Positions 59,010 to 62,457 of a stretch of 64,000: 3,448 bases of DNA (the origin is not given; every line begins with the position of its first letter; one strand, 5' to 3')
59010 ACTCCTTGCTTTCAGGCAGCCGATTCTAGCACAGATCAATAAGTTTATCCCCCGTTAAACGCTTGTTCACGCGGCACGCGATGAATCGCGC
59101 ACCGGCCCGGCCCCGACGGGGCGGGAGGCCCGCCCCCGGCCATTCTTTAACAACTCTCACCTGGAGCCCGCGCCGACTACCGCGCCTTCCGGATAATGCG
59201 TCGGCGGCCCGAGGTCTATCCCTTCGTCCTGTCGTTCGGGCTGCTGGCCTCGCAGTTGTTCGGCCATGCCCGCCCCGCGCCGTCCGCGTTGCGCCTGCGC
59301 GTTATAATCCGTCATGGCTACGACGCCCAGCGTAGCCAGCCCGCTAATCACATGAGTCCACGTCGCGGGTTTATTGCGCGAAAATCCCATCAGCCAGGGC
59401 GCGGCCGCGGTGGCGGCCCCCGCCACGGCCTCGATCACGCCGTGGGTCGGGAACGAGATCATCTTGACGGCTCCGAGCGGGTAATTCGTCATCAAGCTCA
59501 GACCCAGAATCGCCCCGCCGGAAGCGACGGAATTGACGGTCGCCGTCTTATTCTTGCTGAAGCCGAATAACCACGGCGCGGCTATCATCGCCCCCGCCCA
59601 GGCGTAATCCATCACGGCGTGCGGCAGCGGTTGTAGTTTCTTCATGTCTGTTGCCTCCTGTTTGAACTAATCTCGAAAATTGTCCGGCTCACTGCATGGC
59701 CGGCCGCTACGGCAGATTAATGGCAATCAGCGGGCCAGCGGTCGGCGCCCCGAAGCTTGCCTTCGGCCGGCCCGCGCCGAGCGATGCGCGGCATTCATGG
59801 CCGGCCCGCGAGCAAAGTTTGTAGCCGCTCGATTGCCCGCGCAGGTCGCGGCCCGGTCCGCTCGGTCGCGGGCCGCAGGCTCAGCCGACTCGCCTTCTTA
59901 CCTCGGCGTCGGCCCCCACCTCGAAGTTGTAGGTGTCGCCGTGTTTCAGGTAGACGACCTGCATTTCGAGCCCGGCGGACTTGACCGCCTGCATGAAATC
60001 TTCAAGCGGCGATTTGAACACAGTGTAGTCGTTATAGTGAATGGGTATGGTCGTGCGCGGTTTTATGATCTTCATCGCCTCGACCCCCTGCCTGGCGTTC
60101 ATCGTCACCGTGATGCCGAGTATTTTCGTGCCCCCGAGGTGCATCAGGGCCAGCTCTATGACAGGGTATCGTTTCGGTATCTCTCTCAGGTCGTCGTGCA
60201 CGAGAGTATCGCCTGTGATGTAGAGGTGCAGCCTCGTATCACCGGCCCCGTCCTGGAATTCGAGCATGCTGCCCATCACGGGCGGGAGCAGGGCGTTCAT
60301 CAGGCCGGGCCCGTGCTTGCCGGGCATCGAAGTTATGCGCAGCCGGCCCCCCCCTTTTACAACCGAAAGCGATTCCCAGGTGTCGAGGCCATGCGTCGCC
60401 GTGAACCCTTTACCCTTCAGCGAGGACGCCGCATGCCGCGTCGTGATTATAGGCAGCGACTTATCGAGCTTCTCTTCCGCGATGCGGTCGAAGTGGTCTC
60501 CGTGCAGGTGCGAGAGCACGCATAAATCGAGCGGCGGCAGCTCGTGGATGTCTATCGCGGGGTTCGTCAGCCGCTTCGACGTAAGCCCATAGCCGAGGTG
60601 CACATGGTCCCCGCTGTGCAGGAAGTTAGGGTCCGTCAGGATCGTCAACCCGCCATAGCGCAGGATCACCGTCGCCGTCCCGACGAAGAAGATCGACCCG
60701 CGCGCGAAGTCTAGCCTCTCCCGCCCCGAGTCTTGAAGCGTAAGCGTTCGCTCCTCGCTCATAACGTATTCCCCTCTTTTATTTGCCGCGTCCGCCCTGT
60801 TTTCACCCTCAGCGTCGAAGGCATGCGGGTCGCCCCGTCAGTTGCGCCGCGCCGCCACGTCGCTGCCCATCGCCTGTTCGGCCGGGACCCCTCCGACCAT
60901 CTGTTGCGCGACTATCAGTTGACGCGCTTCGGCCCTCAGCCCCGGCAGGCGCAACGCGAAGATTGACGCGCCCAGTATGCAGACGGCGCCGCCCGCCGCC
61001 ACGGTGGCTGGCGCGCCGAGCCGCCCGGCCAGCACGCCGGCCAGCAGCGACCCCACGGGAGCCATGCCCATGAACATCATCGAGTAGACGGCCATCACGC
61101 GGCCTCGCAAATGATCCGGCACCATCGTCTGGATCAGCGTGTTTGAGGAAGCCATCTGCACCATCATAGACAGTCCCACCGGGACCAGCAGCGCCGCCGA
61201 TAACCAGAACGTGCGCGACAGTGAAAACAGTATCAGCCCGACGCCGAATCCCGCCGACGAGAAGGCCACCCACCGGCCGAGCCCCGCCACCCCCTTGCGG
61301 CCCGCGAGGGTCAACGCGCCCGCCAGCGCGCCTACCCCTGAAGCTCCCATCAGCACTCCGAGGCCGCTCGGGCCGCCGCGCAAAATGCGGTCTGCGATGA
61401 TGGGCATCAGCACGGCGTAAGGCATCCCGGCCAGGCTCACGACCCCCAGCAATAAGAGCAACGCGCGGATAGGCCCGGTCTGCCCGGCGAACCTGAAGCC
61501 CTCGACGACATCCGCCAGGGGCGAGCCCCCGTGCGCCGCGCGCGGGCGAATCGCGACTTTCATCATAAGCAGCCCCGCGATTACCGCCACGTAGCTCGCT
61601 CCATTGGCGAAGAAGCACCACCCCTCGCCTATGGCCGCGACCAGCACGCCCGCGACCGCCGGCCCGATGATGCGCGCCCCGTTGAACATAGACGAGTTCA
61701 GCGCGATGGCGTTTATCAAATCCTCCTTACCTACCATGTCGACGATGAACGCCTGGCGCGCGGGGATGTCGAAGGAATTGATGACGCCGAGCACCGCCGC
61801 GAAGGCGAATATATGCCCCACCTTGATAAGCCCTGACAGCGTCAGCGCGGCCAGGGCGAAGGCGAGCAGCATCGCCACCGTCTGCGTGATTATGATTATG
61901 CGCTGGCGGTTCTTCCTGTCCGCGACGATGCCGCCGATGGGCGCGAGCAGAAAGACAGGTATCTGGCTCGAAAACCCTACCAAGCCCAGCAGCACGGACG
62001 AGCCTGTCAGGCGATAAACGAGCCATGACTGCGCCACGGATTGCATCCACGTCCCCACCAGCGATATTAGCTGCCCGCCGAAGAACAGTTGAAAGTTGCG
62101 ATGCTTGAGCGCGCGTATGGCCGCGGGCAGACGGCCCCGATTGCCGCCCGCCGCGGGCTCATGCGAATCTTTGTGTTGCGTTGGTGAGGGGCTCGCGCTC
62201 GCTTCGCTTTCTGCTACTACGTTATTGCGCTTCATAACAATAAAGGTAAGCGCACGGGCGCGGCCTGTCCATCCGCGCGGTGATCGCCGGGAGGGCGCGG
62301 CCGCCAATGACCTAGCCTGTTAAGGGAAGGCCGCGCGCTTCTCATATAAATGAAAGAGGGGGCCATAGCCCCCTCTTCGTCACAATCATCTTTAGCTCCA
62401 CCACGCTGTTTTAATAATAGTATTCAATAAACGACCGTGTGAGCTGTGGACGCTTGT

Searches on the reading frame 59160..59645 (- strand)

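Call 65: search_protein_families(library=pfam, proteins=[window:59160-59645:-], max_evalue=0.00001)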
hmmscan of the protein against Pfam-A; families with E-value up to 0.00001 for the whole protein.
window:59160-59645:- (162 aa): 1 family
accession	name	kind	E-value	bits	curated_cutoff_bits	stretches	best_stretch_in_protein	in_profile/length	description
PF03779.20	SPW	-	1.1e-16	61.5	31.5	1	9-108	2-91/93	SPW repeat domain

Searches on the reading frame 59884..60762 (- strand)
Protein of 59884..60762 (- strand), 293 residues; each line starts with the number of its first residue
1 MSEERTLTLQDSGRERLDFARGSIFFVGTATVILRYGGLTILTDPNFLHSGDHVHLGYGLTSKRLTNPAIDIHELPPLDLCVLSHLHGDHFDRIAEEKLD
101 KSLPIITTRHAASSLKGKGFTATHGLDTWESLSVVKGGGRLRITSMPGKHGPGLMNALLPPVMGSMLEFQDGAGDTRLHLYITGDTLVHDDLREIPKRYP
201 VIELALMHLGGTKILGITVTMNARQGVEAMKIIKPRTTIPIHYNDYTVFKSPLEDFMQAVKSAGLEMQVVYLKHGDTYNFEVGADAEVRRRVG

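Call 65: search_protein_families(library=pfam, proteins=[window:59884-60762:-], max_evalue=0.00001)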
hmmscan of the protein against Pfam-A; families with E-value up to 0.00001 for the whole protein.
window:59884-60762:- (293 aa): 2 families
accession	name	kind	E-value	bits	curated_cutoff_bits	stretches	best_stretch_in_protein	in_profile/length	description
PF12706.13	Lactamase_B_2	-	1.2e-15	58.1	27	1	63-243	16-200/200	Beta-lactamase superfamily domain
PF13483.12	Lactamase_B_3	-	2.5e-07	31.2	24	1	24-242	2-160/160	Beta-lactamase superfamily domain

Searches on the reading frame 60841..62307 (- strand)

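Call 65: search_protein_families(library=pfam, proteins=[window:60841-62307:-], max_evalue=0.00001)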
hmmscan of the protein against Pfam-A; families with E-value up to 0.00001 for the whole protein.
window:60841-62307:- (489 aa): 2 families
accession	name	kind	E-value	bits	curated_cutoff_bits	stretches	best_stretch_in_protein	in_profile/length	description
PF05977.19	MFS_3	-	5.7e-63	213.6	27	1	66-459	6-400/524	Transmembrane secretion effector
PF07690.21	MFS_1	-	1.5e-30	106.7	33.4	2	76-413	2-340/347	Major Facilitator Superfamily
